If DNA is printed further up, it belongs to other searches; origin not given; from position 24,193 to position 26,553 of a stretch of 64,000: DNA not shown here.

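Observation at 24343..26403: The cluster's third enzyme is sulfite-reductase-like (CysI/SiR signature), not a canonical NirA or NAD(P)H-NirB nitrite reductase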

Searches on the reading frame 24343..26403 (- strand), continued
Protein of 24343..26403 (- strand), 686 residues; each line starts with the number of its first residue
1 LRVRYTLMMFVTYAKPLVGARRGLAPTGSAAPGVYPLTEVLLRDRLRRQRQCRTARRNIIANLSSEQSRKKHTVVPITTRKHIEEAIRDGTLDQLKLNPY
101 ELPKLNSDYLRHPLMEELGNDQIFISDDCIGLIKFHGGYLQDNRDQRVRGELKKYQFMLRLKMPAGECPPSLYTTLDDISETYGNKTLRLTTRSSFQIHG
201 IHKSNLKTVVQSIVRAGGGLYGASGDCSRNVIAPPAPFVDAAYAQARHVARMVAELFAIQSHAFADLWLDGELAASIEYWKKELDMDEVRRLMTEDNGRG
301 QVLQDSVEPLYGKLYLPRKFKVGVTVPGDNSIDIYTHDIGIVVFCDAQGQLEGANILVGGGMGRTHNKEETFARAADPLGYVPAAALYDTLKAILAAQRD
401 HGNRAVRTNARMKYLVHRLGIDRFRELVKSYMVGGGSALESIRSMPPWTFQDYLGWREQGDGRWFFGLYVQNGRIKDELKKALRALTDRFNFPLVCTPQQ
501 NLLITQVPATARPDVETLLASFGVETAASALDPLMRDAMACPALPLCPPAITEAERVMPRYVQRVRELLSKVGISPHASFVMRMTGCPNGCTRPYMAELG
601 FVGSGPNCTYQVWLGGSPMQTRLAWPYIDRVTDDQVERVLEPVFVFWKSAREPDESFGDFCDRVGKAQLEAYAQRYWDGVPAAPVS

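Call 8: find_homologous_proteins(query=window:24343-26403:-, max_evalue=1e-20)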
Query window:24343-26403:- (686 aa): 5929 proteins with E <= 1e-20 among 8000 candidates; the best 120 are listed.
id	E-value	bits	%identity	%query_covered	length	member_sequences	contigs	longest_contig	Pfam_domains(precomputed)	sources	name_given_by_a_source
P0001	0.0e+0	1572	99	99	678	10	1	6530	PF01077.28,PF03460.23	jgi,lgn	-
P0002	0.0e+0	1096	84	80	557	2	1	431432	PF01077.28,PF03460.23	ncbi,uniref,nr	ncbi:hypothetical protein F1559_003184 [Cyanidiococcus yangmingshanensis]|uniref:Uncharacterized pro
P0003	6.2e-269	912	65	84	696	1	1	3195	PF01077.28,PF03460.23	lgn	-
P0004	5.8e-266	902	69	79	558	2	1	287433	PF01077.28,PF03460.23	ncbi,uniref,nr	ncbi:hypothetical protein CDCA_CDCA18G4601 [Cyanidium caldarium]|uniref:Assimilatory sulfite reducta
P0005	1.3e-245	835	61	85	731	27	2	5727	PF01077.28,PF03460.23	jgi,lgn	-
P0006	1.0e-232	792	61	81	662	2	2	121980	PF01077.28,PF03460.23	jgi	jgi:sulfite reductase (ferredoxin)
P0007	9.8e-228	776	57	84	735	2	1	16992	PF01077.28,PF03460.23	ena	-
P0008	1.5e-219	749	56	87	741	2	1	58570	PF01077.28,PF03460.23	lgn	-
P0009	2.1e-219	748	56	87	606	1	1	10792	PF01077.28,PF03460.23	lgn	-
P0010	9.2e-219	746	66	68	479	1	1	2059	PF01077.28,PF03460.23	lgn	-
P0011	4.1e-218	744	55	85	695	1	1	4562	PF01077.28,PF03460.23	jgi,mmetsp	mmetsp:Transcript_40492/g.41313 ORF Transcript_40492/g.41313 Transcript_40492/m.41313 type:complete 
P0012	5.5e-218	744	56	86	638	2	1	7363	PF01077.28,PF03460.23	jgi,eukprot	eukprot:CAMPEP_0184677470 /NCGR_PEP_ID=MMETSP0312-20130426/59_1 /TAXON_ID=31354 /ORGANISM="Compsopog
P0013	2.8e-217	741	55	86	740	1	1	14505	PF01077.28,PF03460.23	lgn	-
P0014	8.2e-217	740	56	85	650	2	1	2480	PF01077.28,PF03460.23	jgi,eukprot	eukprot:CAMPEP_0198370374 /NCGR_PEP_ID=MMETSP1450-20131203/156683_1 /TAXON_ID=753684 ORGANISM="Madag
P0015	2.8e-216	738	53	53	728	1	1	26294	PF01077.28,PF03460.23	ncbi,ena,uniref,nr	ncbi:NADPH-dependent assimilatory sulfite reductase hemoprotein subunit [uncultured Thermosynechococ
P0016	1.4e-215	736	56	85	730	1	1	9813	PF01077.28,PF03460.23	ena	-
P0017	1.5e-215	736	57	84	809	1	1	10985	PF01077.28,PF03460.23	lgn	-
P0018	1.5e-215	736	56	86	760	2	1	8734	PF01077.28,PF03460.23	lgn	-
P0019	1.2e-214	733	54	89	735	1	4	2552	PF01077.28,PF03460.23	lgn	-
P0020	4.8e-214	731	55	85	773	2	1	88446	PF01077.28,PF03460.23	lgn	-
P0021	1.8e-213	729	56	84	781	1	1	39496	PF01077.28,PF03460.23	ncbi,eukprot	ncbi:unnamed protein product [Agarophyton chilense]|eukprot:gb/GEZJ01000123.1/.p1 GENE.gb/GEZJ010001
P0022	2.8e-213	728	55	86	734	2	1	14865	PF01077.28,PF03460.23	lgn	-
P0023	1.1e-212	726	56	86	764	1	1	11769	PF01077.28,PF03460.23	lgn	-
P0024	4.1e-212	724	55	85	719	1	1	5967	PF01077.28,PF03460.23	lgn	-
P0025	1.1e-211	723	54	88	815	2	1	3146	PF01077.28,PF03460.23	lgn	-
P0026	1.2e-211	723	55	85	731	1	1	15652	PF01077.28,PF03460.23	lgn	-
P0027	1.8e-211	722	55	86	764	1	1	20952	PF01077.28,PF03460.23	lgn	-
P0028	2.6e-211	722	54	86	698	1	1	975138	PF01077.28,PF03460.23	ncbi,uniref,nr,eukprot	ncbi:Sulfite reductase, ferredoxin [Porphyridium purpureum]|uniref:assimilatory sulfite reductase (f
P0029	3.6e-211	721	55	84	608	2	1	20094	PF01077.28,PF03460.23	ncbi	-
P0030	8.2e-211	720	55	84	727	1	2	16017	PF01077.28,PF03460.23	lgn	-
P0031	9.9e-211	720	55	85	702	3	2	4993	PF01077.28,PF03460.23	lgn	-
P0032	2.5e-210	718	55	85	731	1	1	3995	PF01077.28,PF03460.23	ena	-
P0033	2.6e-210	718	56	83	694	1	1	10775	PF01077.28,PF03460.23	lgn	-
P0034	3.8e-210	718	56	84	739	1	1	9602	PF01077.28,PF03460.23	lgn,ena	-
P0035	4.6e-210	717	56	85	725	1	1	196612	PF01077.28,PF03460.23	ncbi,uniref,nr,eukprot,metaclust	ncbi:Sulfite reductase [ferredoxin] SIR [Chondrus crispus]|uniref:assimilatory sulfite reductase (fe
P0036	5.4e-210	717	56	82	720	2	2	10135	PF01077.28,PF03460.23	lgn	-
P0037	6.1e-210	717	55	83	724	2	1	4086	PF01077.28,PF03460.23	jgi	jgi:sulfite reductase (ferredoxin)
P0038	5.0e-209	714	54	85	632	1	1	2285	PF01077.28,PF03460.23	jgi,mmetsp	mmetsp:Transcript_13880/g.19873 ORF Transcript_13880/g.19873 Transcript_13880/m.19873 type:complete 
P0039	5.2e-209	714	54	85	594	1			PF01077.28,PF03460.23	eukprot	eukprot:CAMPEP_0184861844 /NCGR_PEP_ID=MMETSP0580-20130426/6438_1 /TAXON_ID=1118495 /ORGANISM="Dacty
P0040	6.0e-209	714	55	84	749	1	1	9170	PF01077.28,PF03460.23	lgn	-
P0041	1.0e-208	713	55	84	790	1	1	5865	PF01077.28,PF03460.23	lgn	-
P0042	2.2e-208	712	53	86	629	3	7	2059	PF01077.28,PF03460.23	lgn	-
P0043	7.4e-208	710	54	84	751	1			PF01077.28,PF03460.23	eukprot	eukprot:CAMPEP_0184716924 /NCGR_PEP_ID=MMETSP0314-20130426/6530_1 /TAXON_ID=38298 /ORGANISM="Rhodell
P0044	1.3e-207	709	55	82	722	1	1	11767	PF01077.28,PF03460.23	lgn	-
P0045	2.7e-207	708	54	85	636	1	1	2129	PF01077.28,PF03460.23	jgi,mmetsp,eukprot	mmetsp:Transcript_28502/g.42155 ORF Transcript_28502/g.42155 Transcript_28502/m.42155 type:complete 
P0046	5.2e-207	707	56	84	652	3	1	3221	PF01077.28,PF03460.23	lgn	-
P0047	9.5e-207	707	53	84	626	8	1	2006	PF01077.28,PF03460.23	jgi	-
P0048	2.2e-206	705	54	85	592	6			PF01077.28,PF03460.23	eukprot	eukprot:CAMPEP_0116063824 /NCGR_PEP_ID=MMETSP0322-20121206/8680_1 /TAXON_ID=163516 /ORGANISM="Leptoc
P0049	9.1e-206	703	54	85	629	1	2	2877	PF01077.28,PF03460.23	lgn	-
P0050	9.3e-206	703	54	85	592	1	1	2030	PF01077.28,PF03460.23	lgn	-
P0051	1.1e-205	703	53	85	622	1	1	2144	PF01077.28,PF03460.23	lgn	-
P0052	1.2e-205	703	54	85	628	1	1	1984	PF01077.28,PF03460.23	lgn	-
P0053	1.3e-205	703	54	85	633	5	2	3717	PF01077.28,PF03460.23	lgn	-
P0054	1.4e-205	703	53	85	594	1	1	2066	PF01077.28,PF03460.23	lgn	-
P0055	1.7e-205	702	54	85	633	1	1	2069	PF01077.28,PF03460.23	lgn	-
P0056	2.1e-205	702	54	85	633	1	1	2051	PF01077.28,PF03460.23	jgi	-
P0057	2.2e-205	702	53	85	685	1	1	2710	PF01077.28,PF03460.23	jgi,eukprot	eukprot:CAMPEP_0184692510 /NCGR_PEP_ID=MMETSP0313-20130426/963_1 /TAXON_ID=2792 /ORGANISM="Porphyrid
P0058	2.4e-205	702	54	85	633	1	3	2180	PF01077.28,PF03460.23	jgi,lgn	-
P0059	2.4e-205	702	57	79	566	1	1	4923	PF01077.28,PF03460.23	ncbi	-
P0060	2.5e-205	702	53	85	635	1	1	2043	PF01077.28,PF03460.23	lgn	-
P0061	3.8e-205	701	54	85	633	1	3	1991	PF01077.28,PF03460.23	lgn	-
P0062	4.5e-205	701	53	85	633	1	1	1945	PF01077.28,PF03460.23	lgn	-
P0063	4.6e-205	701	52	85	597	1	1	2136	PF01077.28,PF03460.23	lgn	-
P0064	5.0e-205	701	54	85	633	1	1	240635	PF01077.28,PF03460.23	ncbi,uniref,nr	ncbi:hypothetical protein CTEN210_13148 [Chaetoceros tenuissimus]|uniref:assimilatory sulfite reduct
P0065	5.3e-205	701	54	85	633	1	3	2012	PF01077.28,PF03460.23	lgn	-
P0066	8.8e-205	700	53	85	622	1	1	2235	PF01077.28,PF03460.23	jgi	-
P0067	8.8e-205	700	57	79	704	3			PF01077.28,PF03460.23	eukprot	eukprot:TRINITY_DN1798_c0_g1_i2.p1 TRINITY_DN1798_c0_g1~~TRINITY_DN1798_c0_g1_i2.p1 ORF type:complet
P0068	1.0e-204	700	51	90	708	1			PF01077.28,PF03460.23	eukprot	eukprot:jgi/Galph1/3031/GphlegSOOS_G1683.1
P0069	1.8e-204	699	53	83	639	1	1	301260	PF01077.28,PF03460.23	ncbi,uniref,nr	ncbi:hypothetical protein JKP88DRAFT_32086 [Tribonema minus]|uniref:assimilatory sulfite reductase (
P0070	2.3e-204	699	53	86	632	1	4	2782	PF01077.28,PF03460.23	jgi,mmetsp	mmetsp:Transcript_22773/g.27927 ORF Transcript_22773/g.27927 Transcript_22773/m.27927 type:complete 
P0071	3.1e-204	698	53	84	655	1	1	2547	PF01077.28,PF03460.23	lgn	-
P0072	4.5e-204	698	54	83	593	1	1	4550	PF01077.28,PF03460.23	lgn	-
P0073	5.0e-204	698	54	85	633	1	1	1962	PF01077.28,PF03460.23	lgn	-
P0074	5.0e-204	697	54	85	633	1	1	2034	PF01077.28,PF03460.23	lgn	-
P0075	5.4e-204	697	55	85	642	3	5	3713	PF01077.28,PF03460.23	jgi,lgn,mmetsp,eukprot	mmetsp:Transcript_17517/g.24946 ORF Transcript_17517/g.24946 Transcript_17517/m.24946 type:complete 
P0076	6.0e-204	697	54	86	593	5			PF01077.28,PF03460.23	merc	-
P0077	6.0e-204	697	54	85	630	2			PF01077.28,PF03460.23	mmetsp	mmetsp:Transcript_18891/g.54713 ORF Transcript_18891/g.54713 Transcript_18891/m.54713 type:complete 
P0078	9.2e-204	697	53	84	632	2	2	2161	PF01077.28,PF03460.23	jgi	-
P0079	1.4e-203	696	53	84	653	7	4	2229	PF01077.28,PF03460.23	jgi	-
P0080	1.5e-203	696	54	84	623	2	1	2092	PF01077.28,PF03460.23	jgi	-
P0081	1.8e-203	696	53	85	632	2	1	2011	PF01077.28,PF03460.23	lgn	-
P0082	2.0e-203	696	53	85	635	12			PF01077.28,PF03460.23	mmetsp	mmetsp:Transcript_15064/g.21966 ORF Transcript_15064/g.21966 Transcript_15064/m.21966 type:complete 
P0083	2.7e-203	695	53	85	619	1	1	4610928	PF01077.28,PF03460.23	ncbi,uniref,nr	ncbi:ferredoxin-sulfite reductase [Nitzschia inconspicua]|uniref:assimilatory sulfite reductase (fer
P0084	5.1e-203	694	54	84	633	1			PF01077.28,PF03460.23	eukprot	eukprot:CAMPEP_0203666764 /NCGR_PEP_ID=MMETSP0090-20130426/3755_1 /ASSEMBLY_ACC=CAM_ASM_001088 /TAXO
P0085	8.4e-203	693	54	85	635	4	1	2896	PF01077.28,PF03460.23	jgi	-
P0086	9.2e-203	693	53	84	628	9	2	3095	PF01077.28,PF03460.23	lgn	-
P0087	1.0e-202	693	54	84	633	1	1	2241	PF01077.28,PF03460.23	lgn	-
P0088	1.2e-202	693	54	84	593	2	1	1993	PF01077.28,PF03460.23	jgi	-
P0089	1.3e-202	693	53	85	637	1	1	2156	PF01077.28,PF03460.23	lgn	-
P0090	1.4e-202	693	53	85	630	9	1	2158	PF01077.28,PF03460.23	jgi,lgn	-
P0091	1.4e-202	693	52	85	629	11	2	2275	PF01077.28,PF03460.23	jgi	-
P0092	1.6e-202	692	53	84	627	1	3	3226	PF01077.28,PF03460.23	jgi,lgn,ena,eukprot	eukprot:scaffold13236_cov82-Cyclotella_meneghiniana.AAC.14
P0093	2.2e-202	692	54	84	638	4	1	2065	PF01077.28,PF03460.23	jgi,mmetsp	mmetsp:Transcript_28302/g.57168 ORF Transcript_28302/g.57168 Transcript_28302/m.57168 type:complete 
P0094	2.2e-202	692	53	84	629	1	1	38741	PF01077.28,PF03460.23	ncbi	ncbi:hypothetical protein ACHAXN_011920 [Cyclotella atomus]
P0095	2.2e-202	692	53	84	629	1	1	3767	PF01077.28,PF03460.23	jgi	jgi:sulfite reductase (ferredoxin)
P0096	2.3e-202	692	52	85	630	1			PF01077.28,PF03460.23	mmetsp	mmetsp:Transcript_95432/g.274885 ORF Transcript_95432/g.274885 Transcript_95432/m.274885 type:comple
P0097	2.4e-202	692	52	87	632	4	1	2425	PF01077.28,PF03460.23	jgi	-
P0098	2.6e-202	692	54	85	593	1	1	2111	PF01077.28,PF03460.23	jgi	-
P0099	2.6e-202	692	53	86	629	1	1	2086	PF01077.28,PF03460.23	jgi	-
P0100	2.8e-202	692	54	85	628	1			PF01077.28,PF03460.23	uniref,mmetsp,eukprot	uniref:assimilatory sulfite reductase (ferredoxin) n=1 Tax=Grammatophora oceanica TaxID=210454 RepID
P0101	3.1e-202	692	56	81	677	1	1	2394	PF01077.28,PF03460.23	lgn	-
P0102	3.2e-202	692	52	90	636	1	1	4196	PF01077.28,PF03460.23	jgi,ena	jgi:sulfite reductase (ferredoxin)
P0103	5.7e-202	691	54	82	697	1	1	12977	PF01077.28,PF03460.23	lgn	-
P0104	6.3e-202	691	53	84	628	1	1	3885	PF01077.28,PF03460.23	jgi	jgi:sulfite reductase (ferredoxin)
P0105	6.6e-202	691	53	84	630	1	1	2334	PF01077.28,PF03460.23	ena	-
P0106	8.4e-202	690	52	85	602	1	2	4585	PF01077.28,PF03460.23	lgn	-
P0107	8.6e-202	690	52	89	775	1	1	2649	PF01077.28,PF03460.23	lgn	-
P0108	9.0e-202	690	54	84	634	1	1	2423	PF01077.28,PF03460.23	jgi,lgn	jgi:sulfite reductase (ferredoxin)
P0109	9.6e-202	690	54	84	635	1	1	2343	PF01077.28,PF03460.23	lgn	-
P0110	1.0e-201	690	52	84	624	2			PF01077.28,PF03460.23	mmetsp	mmetsp:Transcript_20156/g.25425 ORF Transcript_20156/g.25425 Transcript_20156/m.25425 type:complete 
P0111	1.1e-201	690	54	85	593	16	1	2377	PF01077.28,PF03460.23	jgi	-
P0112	1.4e-201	689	56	79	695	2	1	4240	PF01077.28,PF03460.23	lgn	-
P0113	1.4e-201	689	56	80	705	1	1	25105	PF01077.28,PF03460.23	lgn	-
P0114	1.8e-201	689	53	85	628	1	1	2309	PF01077.28,PF03460.23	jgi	-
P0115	2.0e-201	689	53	85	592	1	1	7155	PF01077.28,PF03460.23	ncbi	ncbi:MAG: hypothetical protein SGILL_003569 [Bacillariaceae sp.]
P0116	2.1e-201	689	54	82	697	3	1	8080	PF01077.28,PF03460.23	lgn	-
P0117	2.1e-201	689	52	84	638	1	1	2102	PF01077.28,PF03460.23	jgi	jgi:sulfite reductase (ferredoxin)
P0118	3.2e-201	688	53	84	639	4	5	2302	PF01077.28,PF03460.23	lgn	-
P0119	3.7e-201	688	52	84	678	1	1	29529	PF01077.28,PF03460.23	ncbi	ncbi:unnamed protein product [Discosporangium mesarthrocarpum]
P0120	4.0e-201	688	53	84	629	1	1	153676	PF01077.28,PF03460.23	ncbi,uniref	ncbi:hypothetical protein ACHAWO_000273 [Cyclotella atomus]|uniref:assimilatory sulfite reductase (f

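Call 10: find_encoding_contigs(protein=P0002, flank=10000, max_places=3)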
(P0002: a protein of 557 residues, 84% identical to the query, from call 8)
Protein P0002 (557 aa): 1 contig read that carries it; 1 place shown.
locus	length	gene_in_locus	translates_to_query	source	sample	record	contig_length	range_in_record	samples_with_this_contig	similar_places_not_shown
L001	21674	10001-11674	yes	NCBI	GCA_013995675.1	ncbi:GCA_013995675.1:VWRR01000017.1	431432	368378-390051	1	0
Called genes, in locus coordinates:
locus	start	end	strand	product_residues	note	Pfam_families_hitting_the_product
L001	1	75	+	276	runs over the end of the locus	PF01172:SBDS_N, PF09377:SBDS_domain_II, PF20268:SBDS_C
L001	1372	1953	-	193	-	PF10572:UPF0556 (faint)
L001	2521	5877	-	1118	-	PF00076:RRM_1, PF00856:SET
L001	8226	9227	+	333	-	PF00202:Aminotran_3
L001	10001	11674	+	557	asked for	PF03460:NIR_SIR_ferr, PF01077:NIR_SIR, PF03460:NIR_SIR_ferr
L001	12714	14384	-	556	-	PF03404:Mo-co_dimer, PF00173:Cyt-b5, PF00970:FAD_binding_6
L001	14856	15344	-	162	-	-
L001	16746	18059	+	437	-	PF07690:MFS_1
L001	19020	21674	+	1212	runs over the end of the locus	-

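Call 11: find_encoding_contigs(protein=P0004, flank=10000, max_places=3)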
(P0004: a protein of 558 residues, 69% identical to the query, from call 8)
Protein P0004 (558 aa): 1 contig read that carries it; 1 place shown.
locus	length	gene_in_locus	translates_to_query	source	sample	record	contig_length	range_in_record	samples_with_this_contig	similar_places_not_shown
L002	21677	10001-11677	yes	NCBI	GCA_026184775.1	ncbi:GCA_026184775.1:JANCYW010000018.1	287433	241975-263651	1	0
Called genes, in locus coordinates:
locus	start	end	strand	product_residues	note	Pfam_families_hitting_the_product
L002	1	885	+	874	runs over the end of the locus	PF07719:TPR_2 (faint), PF13414:TPR_11 (faint), PF13428:TPR_14 (faint), PF14559:TPR_19 (faint), PF00515:TPR_1 (faint), PF13431:TPR_17 (faint), PF13432:TPR_16 (weak)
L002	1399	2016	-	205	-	PF03962:Mnd1, PF18517:LZ3wCH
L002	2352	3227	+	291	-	PF01172:SBDS_N, PF09377:SBDS_domain_II, PF20268:SBDS_C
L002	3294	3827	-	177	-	PF10572:UPF0556 (faint)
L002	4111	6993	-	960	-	PF00076:RRM_1 (weak), PF00856:SET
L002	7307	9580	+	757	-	PF13500:AAA_26, PF00202:Aminotran_3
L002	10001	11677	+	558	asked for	PF03460:NIR_SIR_ferr, PF01077:NIR_SIR, PF03460:NIR_SIR_ferr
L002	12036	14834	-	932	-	PF00174:Oxidored_molyb, PF03404:Mo-co_dimer, PF00173:Cyt-b5, PF00970:FAD_binding_6, PF00175:NAD_binding_1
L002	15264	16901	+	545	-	PF07690:MFS_1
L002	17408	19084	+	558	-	-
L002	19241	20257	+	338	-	PF16740:SKA2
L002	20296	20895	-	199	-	PF01125:BUD31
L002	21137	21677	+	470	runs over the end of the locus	-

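Call 14: list_cluster_members(proteins=[P0001, window:24343-26403:-])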
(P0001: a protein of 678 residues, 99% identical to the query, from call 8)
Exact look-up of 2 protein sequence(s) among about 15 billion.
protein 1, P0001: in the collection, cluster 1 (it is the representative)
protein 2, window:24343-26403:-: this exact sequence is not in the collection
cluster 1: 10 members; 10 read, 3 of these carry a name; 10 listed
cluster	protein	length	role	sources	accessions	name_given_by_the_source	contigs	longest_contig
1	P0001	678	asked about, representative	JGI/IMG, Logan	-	-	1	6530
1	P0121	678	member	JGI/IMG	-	sulfite reductase (ferredoxin)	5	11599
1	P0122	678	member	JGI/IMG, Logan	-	sulfite reductase (ferredoxin)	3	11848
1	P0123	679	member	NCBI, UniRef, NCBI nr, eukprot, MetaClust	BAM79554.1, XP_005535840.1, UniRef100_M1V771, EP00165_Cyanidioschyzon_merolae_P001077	sulfite reductase, ferredoxin dependent [Cyanidioschyzon merolae strain 10D] | assimilatory sulfite reductase (ferredoxin) n=1 Tax=Cyanidioschyzon merolae (strain ... | XP_005535840.1 sulfite reductase, ferredoxin dependent [Cyanidioschyzon merolae strain ...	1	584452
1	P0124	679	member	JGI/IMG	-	-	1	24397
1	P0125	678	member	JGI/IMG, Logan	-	-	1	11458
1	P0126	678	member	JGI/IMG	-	-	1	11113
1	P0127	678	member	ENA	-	-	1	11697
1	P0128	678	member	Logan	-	-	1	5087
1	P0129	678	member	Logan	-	-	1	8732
